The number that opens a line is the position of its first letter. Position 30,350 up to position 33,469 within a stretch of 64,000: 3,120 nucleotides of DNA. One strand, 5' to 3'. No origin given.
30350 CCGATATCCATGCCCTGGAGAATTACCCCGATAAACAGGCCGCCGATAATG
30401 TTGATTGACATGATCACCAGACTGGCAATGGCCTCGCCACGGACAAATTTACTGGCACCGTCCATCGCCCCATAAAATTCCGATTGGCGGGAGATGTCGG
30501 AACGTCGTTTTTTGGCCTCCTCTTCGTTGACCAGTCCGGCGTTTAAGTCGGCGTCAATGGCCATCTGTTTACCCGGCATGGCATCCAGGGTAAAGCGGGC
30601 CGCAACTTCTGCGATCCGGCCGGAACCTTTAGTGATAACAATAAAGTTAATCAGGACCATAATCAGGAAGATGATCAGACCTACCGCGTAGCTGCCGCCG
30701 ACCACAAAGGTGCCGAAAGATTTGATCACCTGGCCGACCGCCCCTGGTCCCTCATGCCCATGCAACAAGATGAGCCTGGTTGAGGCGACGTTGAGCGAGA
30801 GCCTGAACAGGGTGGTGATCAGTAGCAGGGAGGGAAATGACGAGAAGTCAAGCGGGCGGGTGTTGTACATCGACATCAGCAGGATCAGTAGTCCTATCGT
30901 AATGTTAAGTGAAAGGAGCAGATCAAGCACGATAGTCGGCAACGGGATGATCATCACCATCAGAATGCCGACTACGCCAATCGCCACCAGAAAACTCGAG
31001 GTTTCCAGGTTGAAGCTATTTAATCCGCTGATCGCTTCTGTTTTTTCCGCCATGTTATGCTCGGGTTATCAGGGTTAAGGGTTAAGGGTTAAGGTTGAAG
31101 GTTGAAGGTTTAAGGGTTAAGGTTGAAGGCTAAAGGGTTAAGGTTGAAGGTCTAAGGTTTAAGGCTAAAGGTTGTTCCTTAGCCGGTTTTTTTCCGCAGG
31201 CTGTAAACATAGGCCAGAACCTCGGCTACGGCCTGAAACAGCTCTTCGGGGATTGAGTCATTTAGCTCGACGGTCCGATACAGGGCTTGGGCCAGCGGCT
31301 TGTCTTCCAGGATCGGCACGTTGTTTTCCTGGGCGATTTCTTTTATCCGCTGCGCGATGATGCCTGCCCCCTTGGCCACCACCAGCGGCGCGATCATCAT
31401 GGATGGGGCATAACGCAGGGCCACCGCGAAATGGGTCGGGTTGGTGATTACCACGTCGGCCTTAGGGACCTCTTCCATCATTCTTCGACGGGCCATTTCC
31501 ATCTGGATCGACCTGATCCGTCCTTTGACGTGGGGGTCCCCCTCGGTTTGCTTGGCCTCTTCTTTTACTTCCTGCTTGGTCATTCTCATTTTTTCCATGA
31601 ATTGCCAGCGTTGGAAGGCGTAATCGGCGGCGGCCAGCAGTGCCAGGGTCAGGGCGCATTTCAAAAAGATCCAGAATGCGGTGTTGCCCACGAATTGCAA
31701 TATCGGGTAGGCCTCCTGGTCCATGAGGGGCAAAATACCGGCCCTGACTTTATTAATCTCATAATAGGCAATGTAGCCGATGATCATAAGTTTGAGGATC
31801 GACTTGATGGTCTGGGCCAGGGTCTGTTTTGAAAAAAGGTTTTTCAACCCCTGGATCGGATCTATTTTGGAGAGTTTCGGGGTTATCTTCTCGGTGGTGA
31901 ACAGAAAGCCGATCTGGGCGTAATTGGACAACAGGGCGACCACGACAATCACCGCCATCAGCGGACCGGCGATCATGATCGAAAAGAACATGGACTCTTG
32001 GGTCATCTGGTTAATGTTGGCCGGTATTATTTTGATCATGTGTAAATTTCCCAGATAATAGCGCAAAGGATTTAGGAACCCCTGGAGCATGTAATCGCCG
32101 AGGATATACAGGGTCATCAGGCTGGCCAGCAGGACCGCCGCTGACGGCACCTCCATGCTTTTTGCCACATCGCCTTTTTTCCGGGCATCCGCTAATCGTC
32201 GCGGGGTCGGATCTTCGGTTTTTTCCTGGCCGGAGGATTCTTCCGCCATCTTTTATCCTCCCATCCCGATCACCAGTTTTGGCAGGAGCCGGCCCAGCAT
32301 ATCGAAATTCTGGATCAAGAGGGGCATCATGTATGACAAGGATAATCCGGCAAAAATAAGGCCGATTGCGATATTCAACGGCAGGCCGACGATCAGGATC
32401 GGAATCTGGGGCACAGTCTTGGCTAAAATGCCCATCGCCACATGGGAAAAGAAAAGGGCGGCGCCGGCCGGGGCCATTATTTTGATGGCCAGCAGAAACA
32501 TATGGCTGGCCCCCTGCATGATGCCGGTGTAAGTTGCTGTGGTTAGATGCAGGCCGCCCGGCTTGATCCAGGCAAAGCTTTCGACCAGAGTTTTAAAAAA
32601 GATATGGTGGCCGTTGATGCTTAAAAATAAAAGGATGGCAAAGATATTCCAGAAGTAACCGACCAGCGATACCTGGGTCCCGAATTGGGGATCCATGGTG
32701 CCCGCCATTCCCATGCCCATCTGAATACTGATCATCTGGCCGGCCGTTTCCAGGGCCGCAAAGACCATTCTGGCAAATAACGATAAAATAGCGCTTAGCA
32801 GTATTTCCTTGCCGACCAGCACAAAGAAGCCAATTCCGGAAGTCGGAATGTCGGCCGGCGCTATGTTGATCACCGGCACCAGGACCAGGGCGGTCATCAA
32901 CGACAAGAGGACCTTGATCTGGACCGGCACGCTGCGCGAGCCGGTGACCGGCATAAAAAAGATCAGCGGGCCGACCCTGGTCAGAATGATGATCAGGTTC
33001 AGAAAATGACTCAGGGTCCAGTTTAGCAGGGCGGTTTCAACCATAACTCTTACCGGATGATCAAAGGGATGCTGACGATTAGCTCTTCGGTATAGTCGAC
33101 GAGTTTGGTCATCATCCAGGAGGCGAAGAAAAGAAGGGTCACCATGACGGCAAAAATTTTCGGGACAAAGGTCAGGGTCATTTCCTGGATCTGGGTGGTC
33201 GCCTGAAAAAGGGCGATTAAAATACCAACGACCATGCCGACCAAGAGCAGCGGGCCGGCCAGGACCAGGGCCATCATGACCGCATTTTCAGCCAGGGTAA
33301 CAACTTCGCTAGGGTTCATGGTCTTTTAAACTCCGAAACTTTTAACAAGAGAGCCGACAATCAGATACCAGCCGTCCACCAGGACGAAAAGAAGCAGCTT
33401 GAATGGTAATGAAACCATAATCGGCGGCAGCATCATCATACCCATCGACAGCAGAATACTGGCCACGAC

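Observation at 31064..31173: About 15 tandem copies of a heptanucleotide (GKTNAAG) fill the entire flhB-flhA spacer.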

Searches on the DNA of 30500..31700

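Call 30: search_rna_families(source=window, start=30500, end=31700, threshold=evalue, max_evalue=1)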
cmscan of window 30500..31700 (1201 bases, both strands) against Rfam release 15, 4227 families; matches with E-value up to 1: 0.
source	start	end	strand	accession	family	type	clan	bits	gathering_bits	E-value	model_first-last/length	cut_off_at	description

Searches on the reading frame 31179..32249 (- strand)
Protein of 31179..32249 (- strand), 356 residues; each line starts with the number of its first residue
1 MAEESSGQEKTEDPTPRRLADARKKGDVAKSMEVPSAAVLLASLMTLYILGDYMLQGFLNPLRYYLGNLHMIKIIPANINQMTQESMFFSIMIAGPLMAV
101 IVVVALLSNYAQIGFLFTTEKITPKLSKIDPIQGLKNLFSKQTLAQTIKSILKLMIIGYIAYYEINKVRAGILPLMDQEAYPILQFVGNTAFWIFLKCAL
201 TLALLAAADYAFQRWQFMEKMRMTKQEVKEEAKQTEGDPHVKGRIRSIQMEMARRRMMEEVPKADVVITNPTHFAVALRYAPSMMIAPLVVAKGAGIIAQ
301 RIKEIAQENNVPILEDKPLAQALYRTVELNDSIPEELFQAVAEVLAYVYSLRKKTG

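Call 6: search_protein_families(library=ncbifam, proteins=[window:31179-32249:-])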
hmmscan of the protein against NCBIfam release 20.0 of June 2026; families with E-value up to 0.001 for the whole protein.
window:31179-32249:- (356 aa): 9 families
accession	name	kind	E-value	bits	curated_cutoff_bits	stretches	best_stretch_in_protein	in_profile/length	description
TIGR00328.1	flhB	equivalog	2.2e-127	425.1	349.25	1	8-354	1-347/348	flagellar biosynthesis protein FlhB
NF009411.0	PRK12772.1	equivalog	1.3e-107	360.7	739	1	8-354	263-609/610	fused FliR family export protein/FlhB family type III secretion system protein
TIGR01404.2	FlhB_rel_III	equivalog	2.4e-102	342.8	358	1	9-350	1-340/341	type III secretion system export apparatus subunit SctU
NF009117.0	PRK12468.1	equivalog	8.5e-83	278.2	712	1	2-353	2-352/386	flagellar biosynthesis protein FlhB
NF009364.0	PRK12721.1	equivalog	2.5e-78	263.7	381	1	8-351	2-343/352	EscU/YscU/HrcU family type III secretion system export apparatus switch protein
NF004950.0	PRK06298.1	equivalog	3.8e-67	226.9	434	1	9-353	3-346/360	type III secretion system protein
NF009412.0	PRK12773.1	equivalog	4e-65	220.2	886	1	8-353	301-647/649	flagellar biosynthesis protein FlhB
NF006017.0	PRK08156.1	equivalog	4.1e-53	180.9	394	1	9-348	3-335/367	EscU/YscU/HrcU family type III secretion system export apparatus switch protein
TIGR00789.1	flhB_rel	hypoth_equivalog_domain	1.7e-20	73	117.35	1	273-354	3-83/84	FlhB-like flagellar biosynthesis protein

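Call 12: find_encoding_contigs(protein=window:31179-32249:-, flank=10000, max_places=10)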
Protein window:31179-32249:- (356 aa): 2 contigs read that carry it; 1 place shown.
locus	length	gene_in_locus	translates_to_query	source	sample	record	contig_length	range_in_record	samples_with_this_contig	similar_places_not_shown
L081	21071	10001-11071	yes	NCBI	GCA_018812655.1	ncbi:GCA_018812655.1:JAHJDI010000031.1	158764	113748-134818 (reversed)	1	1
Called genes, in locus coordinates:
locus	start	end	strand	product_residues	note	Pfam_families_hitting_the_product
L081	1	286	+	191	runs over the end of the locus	PF22741:PTP-NADK, PF03162:Y_phosphatase2, PF00782:DSPc, PF22784:PTP-SAK, PF22785:Tc-R-P, PF00102:Y_phosphatase, PF13350:Y_phosphatase3 (weak)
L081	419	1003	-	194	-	PF18955:DUF5698, PF10035:DUF2179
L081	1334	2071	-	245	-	PF01936:NYN, PF12872:OST-HTH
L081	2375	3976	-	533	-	-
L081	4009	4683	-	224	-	PF20247:DUF6602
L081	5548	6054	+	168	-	PF03748:FliL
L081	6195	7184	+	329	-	PF02154:FliM, PF01052:FliMN_C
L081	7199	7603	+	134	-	PF28396:SepQ_C (weak), PF01052:FliMN_C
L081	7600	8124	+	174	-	PF04347:FliO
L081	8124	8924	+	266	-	PF00813:FliP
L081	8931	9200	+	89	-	PF01313:Bac_export_3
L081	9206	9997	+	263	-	PF01311:Bac_export_1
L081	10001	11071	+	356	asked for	PF01312:Bac_export_2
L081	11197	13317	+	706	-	PF00771:FHIPEP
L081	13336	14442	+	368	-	PF00448:SRP54, PF13401:AAA_22 (weak)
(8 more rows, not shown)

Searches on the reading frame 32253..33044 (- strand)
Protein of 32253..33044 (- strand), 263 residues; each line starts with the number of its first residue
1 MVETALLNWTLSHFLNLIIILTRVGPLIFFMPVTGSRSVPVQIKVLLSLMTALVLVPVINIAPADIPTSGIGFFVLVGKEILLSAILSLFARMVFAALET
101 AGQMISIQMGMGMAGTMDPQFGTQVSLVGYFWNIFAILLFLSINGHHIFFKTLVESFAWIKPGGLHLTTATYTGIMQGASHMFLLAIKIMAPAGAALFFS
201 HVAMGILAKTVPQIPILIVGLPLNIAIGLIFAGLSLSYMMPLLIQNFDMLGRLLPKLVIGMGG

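Call 6: search_protein_families(library=ncbifam, proteins=[window:32253-33044:-])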
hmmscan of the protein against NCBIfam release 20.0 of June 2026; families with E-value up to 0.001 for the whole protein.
window:32253-33044:- (263 aa): 5 families
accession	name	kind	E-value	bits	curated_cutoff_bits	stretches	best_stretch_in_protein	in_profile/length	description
TIGR01400.1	fliR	equivalog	1.4e-56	191.9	168.6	1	16-249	3-236/245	flagellar biosynthetic protein FliR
NF009411.0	PRK12772.1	equivalog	5.5e-38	130.8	739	1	12-255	5-248/610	fused FliR family export protein/FlhB family type III secretion system protein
TIGR01401.1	fliR_like_III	equivalog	3.4e-23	82.5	163.05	1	16-254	10-248/253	type III secretion system export apparatus subunit SctT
NF009416.1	PRK12780.1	equivalog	4.4e-21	75.6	306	1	13-236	5-230/247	flagellar biosynthesis protein FliR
NF011876.0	PRK15349.1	equivalog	9.6e-08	32.2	275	1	23-240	18-238/259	EscT/YscT/HrcT family type III secretion system export apparatus protein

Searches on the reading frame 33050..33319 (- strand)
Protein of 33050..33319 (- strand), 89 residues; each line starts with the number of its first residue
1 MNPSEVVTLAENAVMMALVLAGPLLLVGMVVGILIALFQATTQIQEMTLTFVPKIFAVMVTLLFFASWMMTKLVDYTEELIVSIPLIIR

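Call 42: find_encoding_contigs(protein=window:33050-33319:-, flank=6000, max_places=10)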
Protein window:33050-33319:- (89 aa): 2 contigs read that carry it; 1 place shown.
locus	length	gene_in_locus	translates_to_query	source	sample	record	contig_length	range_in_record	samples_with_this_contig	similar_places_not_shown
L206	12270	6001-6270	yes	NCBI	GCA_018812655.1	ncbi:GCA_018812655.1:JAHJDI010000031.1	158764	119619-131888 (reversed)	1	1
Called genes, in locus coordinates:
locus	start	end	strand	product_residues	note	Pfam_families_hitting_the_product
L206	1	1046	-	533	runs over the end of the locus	-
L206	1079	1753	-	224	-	PF20247:DUF6602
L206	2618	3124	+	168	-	PF03748:FliL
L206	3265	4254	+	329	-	PF02154:FliM, PF01052:FliMN_C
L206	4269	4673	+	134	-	PF28396:SepQ_C (weak), PF01052:FliMN_C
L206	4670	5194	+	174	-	PF04347:FliO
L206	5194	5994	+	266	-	PF00813:FliP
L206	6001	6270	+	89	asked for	PF01313:Bac_export_3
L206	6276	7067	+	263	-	PF01311:Bac_export_1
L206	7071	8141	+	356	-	PF01312:Bac_export_2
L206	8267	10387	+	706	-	PF00771:FHIPEP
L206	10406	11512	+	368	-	PF00448:SRP54, PF13401:AAA_22 (weak)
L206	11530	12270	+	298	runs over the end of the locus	PF00142:Fer4_NifH, PF01656:CbiA, PF02374:ArsA_ATPase (weak), PF09140:MipZ (weak), PF10609:ParA, PF13614:AAA_31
